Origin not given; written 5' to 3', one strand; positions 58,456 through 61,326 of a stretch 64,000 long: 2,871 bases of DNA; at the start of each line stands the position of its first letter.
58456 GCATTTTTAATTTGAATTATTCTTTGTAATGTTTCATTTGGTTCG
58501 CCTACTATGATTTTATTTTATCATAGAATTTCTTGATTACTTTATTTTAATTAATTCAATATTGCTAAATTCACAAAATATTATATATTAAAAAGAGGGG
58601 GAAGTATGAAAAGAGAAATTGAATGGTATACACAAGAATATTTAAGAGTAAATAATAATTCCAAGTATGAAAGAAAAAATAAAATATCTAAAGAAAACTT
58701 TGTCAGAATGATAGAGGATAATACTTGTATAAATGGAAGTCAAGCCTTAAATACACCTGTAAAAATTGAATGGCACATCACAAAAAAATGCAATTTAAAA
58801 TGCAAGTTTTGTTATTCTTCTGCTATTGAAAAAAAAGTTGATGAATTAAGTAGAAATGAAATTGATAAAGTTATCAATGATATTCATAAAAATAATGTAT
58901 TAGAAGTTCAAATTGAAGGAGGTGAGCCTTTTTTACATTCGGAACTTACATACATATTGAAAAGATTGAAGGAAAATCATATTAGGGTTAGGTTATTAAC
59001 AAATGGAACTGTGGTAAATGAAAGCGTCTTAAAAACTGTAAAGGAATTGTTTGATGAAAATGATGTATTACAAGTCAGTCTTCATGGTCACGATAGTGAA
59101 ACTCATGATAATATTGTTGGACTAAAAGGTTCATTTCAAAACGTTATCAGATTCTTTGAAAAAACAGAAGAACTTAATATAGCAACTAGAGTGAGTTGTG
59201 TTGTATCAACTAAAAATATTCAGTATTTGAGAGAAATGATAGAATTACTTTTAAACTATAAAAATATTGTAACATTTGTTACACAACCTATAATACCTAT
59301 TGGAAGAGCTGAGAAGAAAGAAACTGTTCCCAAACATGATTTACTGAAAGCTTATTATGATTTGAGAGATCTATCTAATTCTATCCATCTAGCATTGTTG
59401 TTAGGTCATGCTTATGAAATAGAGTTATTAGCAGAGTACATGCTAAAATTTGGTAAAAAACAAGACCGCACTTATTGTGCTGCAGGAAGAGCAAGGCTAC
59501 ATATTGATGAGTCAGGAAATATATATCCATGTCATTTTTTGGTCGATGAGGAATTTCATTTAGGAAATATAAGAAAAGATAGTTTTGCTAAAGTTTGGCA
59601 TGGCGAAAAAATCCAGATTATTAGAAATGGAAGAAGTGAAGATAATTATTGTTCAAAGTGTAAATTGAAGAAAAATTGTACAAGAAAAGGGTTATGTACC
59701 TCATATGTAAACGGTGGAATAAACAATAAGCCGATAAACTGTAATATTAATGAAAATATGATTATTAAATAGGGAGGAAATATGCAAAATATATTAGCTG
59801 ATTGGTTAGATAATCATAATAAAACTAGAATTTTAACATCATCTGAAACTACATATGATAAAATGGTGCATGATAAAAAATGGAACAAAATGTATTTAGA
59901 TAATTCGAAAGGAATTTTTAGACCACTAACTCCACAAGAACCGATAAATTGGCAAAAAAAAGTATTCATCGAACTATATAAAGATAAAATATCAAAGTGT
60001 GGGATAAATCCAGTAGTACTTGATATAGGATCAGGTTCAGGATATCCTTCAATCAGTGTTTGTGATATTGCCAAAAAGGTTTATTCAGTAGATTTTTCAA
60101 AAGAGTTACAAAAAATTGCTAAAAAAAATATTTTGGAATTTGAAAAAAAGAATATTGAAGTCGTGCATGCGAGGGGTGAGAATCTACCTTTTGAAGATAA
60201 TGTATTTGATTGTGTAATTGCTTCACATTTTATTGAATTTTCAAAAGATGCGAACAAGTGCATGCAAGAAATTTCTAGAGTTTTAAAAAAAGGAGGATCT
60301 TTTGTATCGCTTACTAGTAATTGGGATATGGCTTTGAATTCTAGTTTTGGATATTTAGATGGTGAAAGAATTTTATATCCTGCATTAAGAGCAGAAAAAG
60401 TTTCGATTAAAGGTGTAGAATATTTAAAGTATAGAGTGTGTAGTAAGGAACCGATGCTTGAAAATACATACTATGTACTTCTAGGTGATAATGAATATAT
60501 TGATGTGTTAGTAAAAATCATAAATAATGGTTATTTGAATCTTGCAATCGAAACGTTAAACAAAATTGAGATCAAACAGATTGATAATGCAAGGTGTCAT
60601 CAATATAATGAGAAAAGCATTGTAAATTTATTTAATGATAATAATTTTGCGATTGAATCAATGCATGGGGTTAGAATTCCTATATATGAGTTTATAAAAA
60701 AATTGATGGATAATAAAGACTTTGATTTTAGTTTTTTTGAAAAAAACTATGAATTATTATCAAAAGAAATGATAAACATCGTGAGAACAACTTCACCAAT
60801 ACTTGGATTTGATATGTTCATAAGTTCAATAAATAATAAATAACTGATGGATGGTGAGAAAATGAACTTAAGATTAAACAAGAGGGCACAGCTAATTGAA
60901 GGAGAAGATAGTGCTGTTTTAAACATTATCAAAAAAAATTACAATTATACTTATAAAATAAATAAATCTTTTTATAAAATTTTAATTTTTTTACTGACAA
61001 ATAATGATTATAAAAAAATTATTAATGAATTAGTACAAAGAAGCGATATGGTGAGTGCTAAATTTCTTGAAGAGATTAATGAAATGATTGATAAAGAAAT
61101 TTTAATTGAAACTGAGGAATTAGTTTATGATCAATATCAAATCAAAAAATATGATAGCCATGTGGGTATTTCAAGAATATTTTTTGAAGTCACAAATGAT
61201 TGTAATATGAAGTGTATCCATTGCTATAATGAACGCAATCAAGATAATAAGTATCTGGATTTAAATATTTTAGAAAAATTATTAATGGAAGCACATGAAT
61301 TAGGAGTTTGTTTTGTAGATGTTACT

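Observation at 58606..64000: Candidate novel RiPP cluster with three radical SAM enzymes, a methyltransferase, a precursor peptide and an ABC exporter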

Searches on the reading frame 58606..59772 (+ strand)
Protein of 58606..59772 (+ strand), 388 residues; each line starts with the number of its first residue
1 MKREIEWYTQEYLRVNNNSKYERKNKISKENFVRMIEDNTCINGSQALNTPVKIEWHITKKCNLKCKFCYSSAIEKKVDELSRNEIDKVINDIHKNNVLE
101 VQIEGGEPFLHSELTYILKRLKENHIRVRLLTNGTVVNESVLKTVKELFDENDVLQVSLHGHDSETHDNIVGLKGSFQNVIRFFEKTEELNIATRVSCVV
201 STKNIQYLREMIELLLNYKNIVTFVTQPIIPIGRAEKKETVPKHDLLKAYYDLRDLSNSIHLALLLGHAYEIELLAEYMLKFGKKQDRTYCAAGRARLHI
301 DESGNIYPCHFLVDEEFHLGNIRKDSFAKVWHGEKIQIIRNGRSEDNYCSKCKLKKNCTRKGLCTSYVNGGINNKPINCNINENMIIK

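Call 4: search_protein_families(library=pfam, proteins=[window:58606-59772:+], max_evalue=0.1)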
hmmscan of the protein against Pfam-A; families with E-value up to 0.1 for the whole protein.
window:58606-59772:+ (388 aa): 3 families
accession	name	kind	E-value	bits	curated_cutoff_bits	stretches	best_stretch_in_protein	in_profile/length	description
PF04055.27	Radical_SAM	-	2.3e-24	86.9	29.5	1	58-215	3-166/166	Radical SAM superfamily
PF13186.11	SPASM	-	8.9e-13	48.8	21.5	1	291-353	1-67/67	Iron-sulfur cluster-binding domain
PF13353.11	Fer4_12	-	3.9e-10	40.6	22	1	60-156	13-113/137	4Fe-4S single cluster domain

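Call 5: search_protein_families(library=ncbifam, proteins=[window:58606-59772:+], max_evalue=0.1)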
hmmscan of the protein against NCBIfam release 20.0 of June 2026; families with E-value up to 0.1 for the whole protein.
window:58606-59772:+ (388 aa): 86 families (the best 25 are shown)
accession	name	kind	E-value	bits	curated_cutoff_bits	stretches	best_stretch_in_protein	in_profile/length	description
TIGR03962.1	mycofact_rSAM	equivalog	3.9e-40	138.1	265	1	46-371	6-322/339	mycofactocin radical SAM maturase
TIGR04053.2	TIGR04053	equivalog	7.7e-35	120.8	395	2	49-262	5-219/366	TIGR04053 family radical SAM/SPASM domain-containing protein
TIGR04545.1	rSAM_ahbD_hemeb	equivalog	3.6e-34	118.7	500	1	54-359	2-315/339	heme b synthase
TIGR04250.1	SCM_rSAM_ScmE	equivalog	2.6e-33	115.4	400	2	50-233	1-183/358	SynChlorMet cassette radical SAM/SPASM protein ScmE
TIGR04051.1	rSAM_NirJ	equivalog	5.5e-32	111.1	515.45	2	51-239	2-186/354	heme d1 biosynthesis radical SAM protein NirJ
TIGR04055.1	rSAM_NirJ2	equivalog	1.3e-31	110.3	500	1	54-359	2-301/326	putative heme d1 biosynthesis radical SAM protein NirJ2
TIGR04347.1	pseudo_SAM_Halo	equivalog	2.4e-30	106.1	525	2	49-217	36-201/390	TIGR04347 family pseudo-SAM/SPASM protein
NF050035.1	rSAM_WgK_link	exception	2e-28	99.4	650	2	49-255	6-211/367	radical SAM/SPASM peptide maturase WgkB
TIGR04054.1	rSAM_NirJ1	equivalog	3.2e-27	95.1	650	2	43-221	28-202/387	putative heme d1 biosynthesis radical SAM protein NirJ1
TIGR04340.1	rSAM_ACGX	hypoth_equivalog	4.7e-27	95.1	400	1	54-359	5-317/341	radical SAM/SPASM domain protein, ACGX system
NF012164.0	AlbA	equivalog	5.3e-27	94.3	850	2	38-213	99-273/442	subtilosin maturase AlbA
NF047865.1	rSAM_PapB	equivalog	1.2e-26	93.8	340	1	57-364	8-316/330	PapB family radical SAM/SPASM ranthipeptide maturase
NF045574.1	sacti_mat_StsB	exception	1.6e-26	93.2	625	1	54-359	98-392/466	StsB family radical SAM/SPASM domain sactipeptide maturase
TIGR04133.1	rSAM_w_lipo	hypoth_equivalog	2.8e-26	92.3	425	1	53-363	25-332/350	TIGR04133 family radical SAM/SPASM protein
TIGR04303.1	GeoRSP_rSAM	equivalog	1.5e-25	90.5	400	1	48-359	1-303/325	GeoRSP system radical SAM/SPASM protein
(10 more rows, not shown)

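Call 10: list_cluster_members(proteins=[window:58606-59772:+, window:59782-60843:+, window:60847-62151:+, window:62213-62368:+, window:62448-63596:+])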
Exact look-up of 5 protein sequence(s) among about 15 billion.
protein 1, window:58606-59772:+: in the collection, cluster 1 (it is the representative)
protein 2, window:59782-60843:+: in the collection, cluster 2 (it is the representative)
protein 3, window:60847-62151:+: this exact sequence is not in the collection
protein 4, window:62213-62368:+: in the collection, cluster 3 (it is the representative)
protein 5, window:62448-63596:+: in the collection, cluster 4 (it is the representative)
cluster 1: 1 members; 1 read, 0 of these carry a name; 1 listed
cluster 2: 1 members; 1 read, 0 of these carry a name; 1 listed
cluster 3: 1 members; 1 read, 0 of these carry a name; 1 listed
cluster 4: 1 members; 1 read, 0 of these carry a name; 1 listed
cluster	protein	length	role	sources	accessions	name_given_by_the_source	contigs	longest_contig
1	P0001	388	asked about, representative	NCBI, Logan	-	-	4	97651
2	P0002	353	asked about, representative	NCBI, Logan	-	-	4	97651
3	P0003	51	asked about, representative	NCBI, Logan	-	-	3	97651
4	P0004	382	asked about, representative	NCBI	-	-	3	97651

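Call 33: find_encoding_contigs(protein=window:58606-59772:+, flank=10000, max_places=6)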
Protein window:58606-59772:+ (388 aa): 6 contigs read that carry it; 6 places shown.
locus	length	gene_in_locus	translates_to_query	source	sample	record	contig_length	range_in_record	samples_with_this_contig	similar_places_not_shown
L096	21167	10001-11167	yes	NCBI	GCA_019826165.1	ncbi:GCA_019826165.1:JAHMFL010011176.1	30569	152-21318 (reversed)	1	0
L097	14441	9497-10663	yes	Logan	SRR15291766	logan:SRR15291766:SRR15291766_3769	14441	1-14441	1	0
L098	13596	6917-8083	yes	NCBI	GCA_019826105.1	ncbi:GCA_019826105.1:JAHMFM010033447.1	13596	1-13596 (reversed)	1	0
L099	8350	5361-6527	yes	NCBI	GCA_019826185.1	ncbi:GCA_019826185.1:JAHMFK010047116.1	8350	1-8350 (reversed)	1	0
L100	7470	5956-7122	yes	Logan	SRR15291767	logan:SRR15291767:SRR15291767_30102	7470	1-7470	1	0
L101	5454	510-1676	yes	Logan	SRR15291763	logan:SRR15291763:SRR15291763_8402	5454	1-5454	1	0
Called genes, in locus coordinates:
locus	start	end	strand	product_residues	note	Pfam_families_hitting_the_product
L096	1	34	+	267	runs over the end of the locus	PF12698:ABC2_membrane_3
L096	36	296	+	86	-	-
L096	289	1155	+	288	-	PF05708:Peptidase_C92 (weak)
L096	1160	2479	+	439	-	-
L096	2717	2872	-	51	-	-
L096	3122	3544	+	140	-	PF10916:DUF2712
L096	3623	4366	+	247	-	-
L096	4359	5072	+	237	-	-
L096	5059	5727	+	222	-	-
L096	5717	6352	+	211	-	PF02463:SMC_N (faint), PF00005:ABC_tran, PF13304:AAA_21 (weak)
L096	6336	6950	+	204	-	-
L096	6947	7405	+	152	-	-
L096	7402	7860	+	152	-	-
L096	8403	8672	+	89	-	PF00239:Resolvase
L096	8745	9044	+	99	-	-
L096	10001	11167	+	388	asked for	PF04055:Radical_SAM, PF13353:Fer4_12, PF13186:SPASM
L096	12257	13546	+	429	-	PF04055:Radical_SAM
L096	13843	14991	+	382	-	PF04055:Radical_SAM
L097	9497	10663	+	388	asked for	PF04055:Radical_SAM, PF13353:Fer4_12, PF13186:SPASM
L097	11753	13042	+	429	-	PF04055:Radical_SAM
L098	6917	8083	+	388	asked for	PF04055:Radical_SAM, PF13353:Fer4_12, PF13186:SPASM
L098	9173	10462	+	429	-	PF04055:Radical_SAM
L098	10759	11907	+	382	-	PF04055:Radical_SAM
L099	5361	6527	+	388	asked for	PF04055:Radical_SAM, PF13353:Fer4_12, PF13186:SPASM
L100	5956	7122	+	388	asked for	PF04055:Radical_SAM, PF13353:Fer4_12, PF13186:SPASM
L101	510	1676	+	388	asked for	PF04055:Radical_SAM, PF13353:Fer4_12, PF13186:SPASM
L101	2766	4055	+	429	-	PF04055:Radical_SAM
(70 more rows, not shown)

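Call 49: search_solved_structures(query=A5, max_evalue=1e-8)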
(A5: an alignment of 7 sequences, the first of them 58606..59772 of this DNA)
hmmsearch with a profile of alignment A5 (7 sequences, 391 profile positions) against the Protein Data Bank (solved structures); distinct sequences matched with E-value up to 1e-8: 25.
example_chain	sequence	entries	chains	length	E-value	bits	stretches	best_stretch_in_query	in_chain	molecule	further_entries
6efn_A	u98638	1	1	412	3.7e-23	85.1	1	51-221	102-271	Sporulation killing factor maturation protein SkfB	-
5wgg_A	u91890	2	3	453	1.1e-19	73.7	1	54-388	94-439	Radical SAM domain protein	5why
5v1q_A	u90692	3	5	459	1.5e-19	73.2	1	41-363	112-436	Radical SAM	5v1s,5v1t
6c8v_A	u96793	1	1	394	8e-18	67.5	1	50-218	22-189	Coenzyme PQQ synthesis protein E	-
4k37_A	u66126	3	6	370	3e-16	62.4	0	65-221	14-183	Anaerobic sulfatase-maturating enzyme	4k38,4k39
4k36_A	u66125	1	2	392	3.6e-16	62.1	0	65-221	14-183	Anaerobic sulfatase-maturating enzyme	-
9dfu_A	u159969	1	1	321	7.6e-16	61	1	53-243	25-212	Radical SAM core domain-containing protein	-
9dfn_A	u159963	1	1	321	1.1e-14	57.2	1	53-243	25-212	Radical SAM core domain-containing protein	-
1tv7_A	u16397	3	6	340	2.1e-14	56.3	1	58-325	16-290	Molybdenum cofactor biosynthesis protein A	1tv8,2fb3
7n7i_A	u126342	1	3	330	3.6e-14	55.5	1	52-248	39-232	Viperin-like enzyme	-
9dgw_A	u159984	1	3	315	4e-14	55.3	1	53-248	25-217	Radical SAM core domain-containing protein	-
6b4c_A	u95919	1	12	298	4.4e-14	55.2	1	53-248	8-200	Viperin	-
5vsl_A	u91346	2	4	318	4.5e-14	55.2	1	49-242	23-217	Radical S-adenosyl methionine domain-containing protein 2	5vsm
6q2p_A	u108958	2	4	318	5.6e-14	54.9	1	49-235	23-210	Radical S-adenosyl methionine domain-containing protein 2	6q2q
9dfw_A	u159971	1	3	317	1.1e-13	53.9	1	53-235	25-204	Radical SAM core domain-containing protein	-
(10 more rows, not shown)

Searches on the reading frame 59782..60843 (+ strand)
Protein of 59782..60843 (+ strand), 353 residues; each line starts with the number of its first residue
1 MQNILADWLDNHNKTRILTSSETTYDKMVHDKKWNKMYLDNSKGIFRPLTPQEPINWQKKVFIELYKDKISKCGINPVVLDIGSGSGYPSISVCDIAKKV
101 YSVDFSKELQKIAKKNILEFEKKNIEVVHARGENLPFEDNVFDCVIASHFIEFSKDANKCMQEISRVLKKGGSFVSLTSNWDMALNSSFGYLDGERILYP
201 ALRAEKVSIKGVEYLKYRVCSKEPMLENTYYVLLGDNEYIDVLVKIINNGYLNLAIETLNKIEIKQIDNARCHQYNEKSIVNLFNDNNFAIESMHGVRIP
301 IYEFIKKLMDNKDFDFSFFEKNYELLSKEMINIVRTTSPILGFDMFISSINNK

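Call 4: search_protein_families(library=pfam, proteins=[window:59782-60843:+], max_evalue=0.1)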
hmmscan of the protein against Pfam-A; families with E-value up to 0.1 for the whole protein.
window:59782-60843:+ (353 aa): 18 families
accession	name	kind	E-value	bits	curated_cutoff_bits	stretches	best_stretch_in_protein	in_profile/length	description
PF08241.18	Methyltransf_11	-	9.8e-23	81.1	21.2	1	80-175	1-94/95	Methyltransferase domain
PF13649.12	Methyltransf_25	-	4.1e-18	66.3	27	1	79-172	1-97/97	Methyltransferase domain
PF01209.24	Ubie_methyltran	-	2.1e-17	63.7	20.1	1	67-178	36-153/233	ubiE/COQ5 methyltransferase family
PF13847.12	Methyltransf_31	-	3.8e-16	59.5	27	1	78-180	6-113/145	Methyltransferase domain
PF13489.12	Methyltransf_23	-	1.7e-11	44.6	27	1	76-191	23-131/164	Methyltransferase domain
PF08242.18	Methyltransf_12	-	1.9e-11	45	30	1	80-173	1-97/98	Methyltransferase domain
PF01135.25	PCMT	-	9.3e-07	29.3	20.3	1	79-134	77-135/210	Protein-L-isoaspartate(D-aspartate) O-methyltransferase (PCMT)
PF02527.21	GidB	-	2.4e-06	27.4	27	1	78-178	51-148/184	rRNA small subunit methyltransferase G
PF06325.19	PrmA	-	4.7e-05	23.5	22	1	78-175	164-257/296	Ribosomal protein L11 methyltransferase (PrmA)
PF00398.26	RrnaAD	-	0.00092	18.8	24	1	78-130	33-83/263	Ribosomal RNA adenine dimethylase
PF01234.23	NNMT_PNMT_TEMT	-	0.0022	17.7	25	0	78-108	59-90/261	NNMT/PNMT/TEMT family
PF02475.24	TRM5-TYW2_MTfase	-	0.0067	16.8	28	1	74-171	35-130/164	TRM5/TYW2 methyltransferase domain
PF05175.20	MTS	-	0.01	15.9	23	1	77-173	33-135/170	Methyltransferase small domain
PF05148.21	Methyltransf_8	-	0.011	16.1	27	1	111-174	92-154/219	Hypothetical methyltransferase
PF03141.22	Methyltransf_29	-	0.019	14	23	1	78-176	120-217/506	Putative S-adenosyl-L-methionine-dependent methyltransferase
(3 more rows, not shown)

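Call 5: search_protein_families(library=ncbifam, proteins=[window:59782-60843:+], max_evalue=0.1)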
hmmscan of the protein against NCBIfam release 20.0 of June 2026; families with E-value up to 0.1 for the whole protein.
window:59782-60843:+ (353 aa): 55 families (the best 25 are shown)
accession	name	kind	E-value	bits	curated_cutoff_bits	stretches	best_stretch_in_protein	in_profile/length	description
TIGR01934.1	MenG_MenH_UbiE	subfamily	9.2e-18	64.4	158.35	1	69-177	38-142/223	ubiquinone/menaquinone biosynthesis methyltransferase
NF001244.0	PRK00216.1-5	equivalog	1.9e-16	60.1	216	1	57-177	36-154/236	bifunctional demethylmenaquinone methyltransferase/2-methoxy-6-polyprenyl-1,4-benzoquinol methylase UbiE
NF008823.0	PRK11873.1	subfamily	7.7e-15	55.1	263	1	78-175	80-180/272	arsenite methyltransferase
NF041537.1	ArsM_AhpD_UU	exception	1.8e-14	53.3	510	1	78-175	79-179/345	arsenite methyltransferase/AhpD domain selenoprotein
NF001243.0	PRK00216.1-4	equivalog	1e-13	51.2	235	1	78-179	50-154/237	demethylmenaquinone methyltransferase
NF041536.1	ArsM_DUF2284_UU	exception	2.5e-13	49.2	575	1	78-175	79-179/459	arsenite methyltransferase/DUF2284 domain selenoprotein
NF047649.1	MTase_UXPK_star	exception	3.1e-13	49.4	460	1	78-175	80-180/283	methyltransferase/UXPK-star double selenoprotein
TIGR02752.1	MenG_heptapren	equivalog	5.4e-13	49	419.85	1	78-179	48-152/231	demethylmenaquinone methyltransferase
NF052510.1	methyltran_MpqE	exception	1.5e-12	47.4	335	1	77-178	48-153/234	methyl-plastoquinone biosynthesis methyltransferase MpqE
TIGR02072.1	BioC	equivalog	2.1e-12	47.3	184.95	1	76-175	35-131/244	malonyl-ACP O-methyltransferase BioC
NF045667.1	MTase_DVU1556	equivalog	2.4e-12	46.7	155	1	78-175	25-118/213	DVU_1556 family methyltransferase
NF001241.0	PRK00216.1-2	equivalog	3.4e-12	46.5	327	1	78-175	54-146/231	demethylmenaquinone methyltransferase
TIGR01983.1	UbiG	equivalog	4.7e-12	45.7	102.95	1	4-183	8-158/228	bifunctional 2-polyprenyl-6-hydroxyphenol methylase/3-demethylubiquinol 3-O-methyltransferase UbiG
NF041675.1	sarc_dimgly_tmase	equivalog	1.9e-11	44.4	550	1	52-175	43-168/278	sarcosine/dimethylglycine N-methyltransferase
NF001453.0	PRK00312.1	equivalog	3.1e-11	43.2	188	1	78-175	83-174/217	protein-L-isoaspartate(D-aspartate) O-methyltransferase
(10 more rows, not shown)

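Call 50: search_solved_structures(query=A6, max_evalue=0.000001)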
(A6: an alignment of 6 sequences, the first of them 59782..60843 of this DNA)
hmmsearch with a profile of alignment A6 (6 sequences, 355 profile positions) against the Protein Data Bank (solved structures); distinct sequences matched with E-value up to 0.000001: 38.
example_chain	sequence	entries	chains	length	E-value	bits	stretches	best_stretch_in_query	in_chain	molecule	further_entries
1ve3_A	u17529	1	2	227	2.6e-18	69.4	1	68-183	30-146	hypothetical protein PH0226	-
3l8d_A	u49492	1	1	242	4.6e-18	68.5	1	58-175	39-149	Methyltransferase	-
1xxl_A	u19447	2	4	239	3.9e-17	65.5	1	73-176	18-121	YcgJ protein | ycgJ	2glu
2avn_A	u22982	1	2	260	2.2e-15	59.7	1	71-188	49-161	ubiquinone/menaquinone biosynthesis methyltransferase-related protein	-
3mgg_A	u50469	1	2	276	9.4e-15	57.6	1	78-175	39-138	Methyltransferase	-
6uak_A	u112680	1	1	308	1.2e-14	57.3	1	74-187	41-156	SAM dependent methyltransferase LahSB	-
6uv6_A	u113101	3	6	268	9.3e-14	54.4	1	76-175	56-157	D-glucose O-methyltransferase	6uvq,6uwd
3sm3_A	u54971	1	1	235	9.7e-14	54.3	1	70-188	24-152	SAM-dependent methyltransferases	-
3dh0_A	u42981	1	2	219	1.1e-13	54.1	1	76-175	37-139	SAM dependent methyltransferase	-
4pne_A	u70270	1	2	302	1.6e-13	53.6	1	79-175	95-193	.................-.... protein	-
3dlc_A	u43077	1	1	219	1.6e-12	50.3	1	70-174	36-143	Putative S-adenosyl-L-methionine-dependent Methyltransferase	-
6f5z_A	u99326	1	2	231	2.9e-12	49.5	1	74-187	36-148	24-sterol C-methyltransferase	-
1vl5_A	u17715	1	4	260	4.2e-12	48.9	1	75-202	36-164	unknown conserved protein BH2331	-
8zc8_A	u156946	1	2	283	7.9e-12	48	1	73-176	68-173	MitM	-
21zq_A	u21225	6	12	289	8.3e-12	48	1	73-176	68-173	MitM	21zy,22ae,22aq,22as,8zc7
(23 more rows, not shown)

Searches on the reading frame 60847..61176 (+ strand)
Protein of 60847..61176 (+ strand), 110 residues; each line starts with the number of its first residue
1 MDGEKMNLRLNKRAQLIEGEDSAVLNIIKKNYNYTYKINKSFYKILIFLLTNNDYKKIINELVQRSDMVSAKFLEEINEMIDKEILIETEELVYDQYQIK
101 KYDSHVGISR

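Call 37: search_protein_families(library=pfam, proteins=[window:60847-61176:+], max_evalue=1)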
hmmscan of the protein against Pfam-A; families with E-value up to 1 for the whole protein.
window:60847-61176:+ (110 aa): 0 families

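Call 62: search_solved_structures(query=A7, max_evalue=10, show_alignments=2)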
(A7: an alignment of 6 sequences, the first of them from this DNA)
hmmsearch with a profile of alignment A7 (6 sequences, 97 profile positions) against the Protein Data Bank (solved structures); distinct sequences matched with E-value up to 10: 8.
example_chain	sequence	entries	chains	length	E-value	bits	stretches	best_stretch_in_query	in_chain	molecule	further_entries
4jrb_A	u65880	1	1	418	0.27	14.9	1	37-74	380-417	Green fluorescent protein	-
3usy_A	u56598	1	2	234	0.36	14.5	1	58-88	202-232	Flagellar motor switch protein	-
3k4x_A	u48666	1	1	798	0.41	14.3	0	63-85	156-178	Proliferating cell nuclear antigen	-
8vpo_A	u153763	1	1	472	0.42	14.3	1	33-89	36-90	Radical SAM core domain-containing protein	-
9qdr_A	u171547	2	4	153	0.47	14.1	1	19-87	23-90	MarR family transcriptional regulator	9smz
2m45_A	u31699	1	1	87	0.52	14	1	49-86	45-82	Minichromosome maintenance protein MCM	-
3usw_A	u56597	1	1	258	0.65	13.7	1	56-88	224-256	Flagellar motor switch protein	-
8g8i_A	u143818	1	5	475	1.3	12.6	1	25-76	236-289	C3HR3_9r_shift4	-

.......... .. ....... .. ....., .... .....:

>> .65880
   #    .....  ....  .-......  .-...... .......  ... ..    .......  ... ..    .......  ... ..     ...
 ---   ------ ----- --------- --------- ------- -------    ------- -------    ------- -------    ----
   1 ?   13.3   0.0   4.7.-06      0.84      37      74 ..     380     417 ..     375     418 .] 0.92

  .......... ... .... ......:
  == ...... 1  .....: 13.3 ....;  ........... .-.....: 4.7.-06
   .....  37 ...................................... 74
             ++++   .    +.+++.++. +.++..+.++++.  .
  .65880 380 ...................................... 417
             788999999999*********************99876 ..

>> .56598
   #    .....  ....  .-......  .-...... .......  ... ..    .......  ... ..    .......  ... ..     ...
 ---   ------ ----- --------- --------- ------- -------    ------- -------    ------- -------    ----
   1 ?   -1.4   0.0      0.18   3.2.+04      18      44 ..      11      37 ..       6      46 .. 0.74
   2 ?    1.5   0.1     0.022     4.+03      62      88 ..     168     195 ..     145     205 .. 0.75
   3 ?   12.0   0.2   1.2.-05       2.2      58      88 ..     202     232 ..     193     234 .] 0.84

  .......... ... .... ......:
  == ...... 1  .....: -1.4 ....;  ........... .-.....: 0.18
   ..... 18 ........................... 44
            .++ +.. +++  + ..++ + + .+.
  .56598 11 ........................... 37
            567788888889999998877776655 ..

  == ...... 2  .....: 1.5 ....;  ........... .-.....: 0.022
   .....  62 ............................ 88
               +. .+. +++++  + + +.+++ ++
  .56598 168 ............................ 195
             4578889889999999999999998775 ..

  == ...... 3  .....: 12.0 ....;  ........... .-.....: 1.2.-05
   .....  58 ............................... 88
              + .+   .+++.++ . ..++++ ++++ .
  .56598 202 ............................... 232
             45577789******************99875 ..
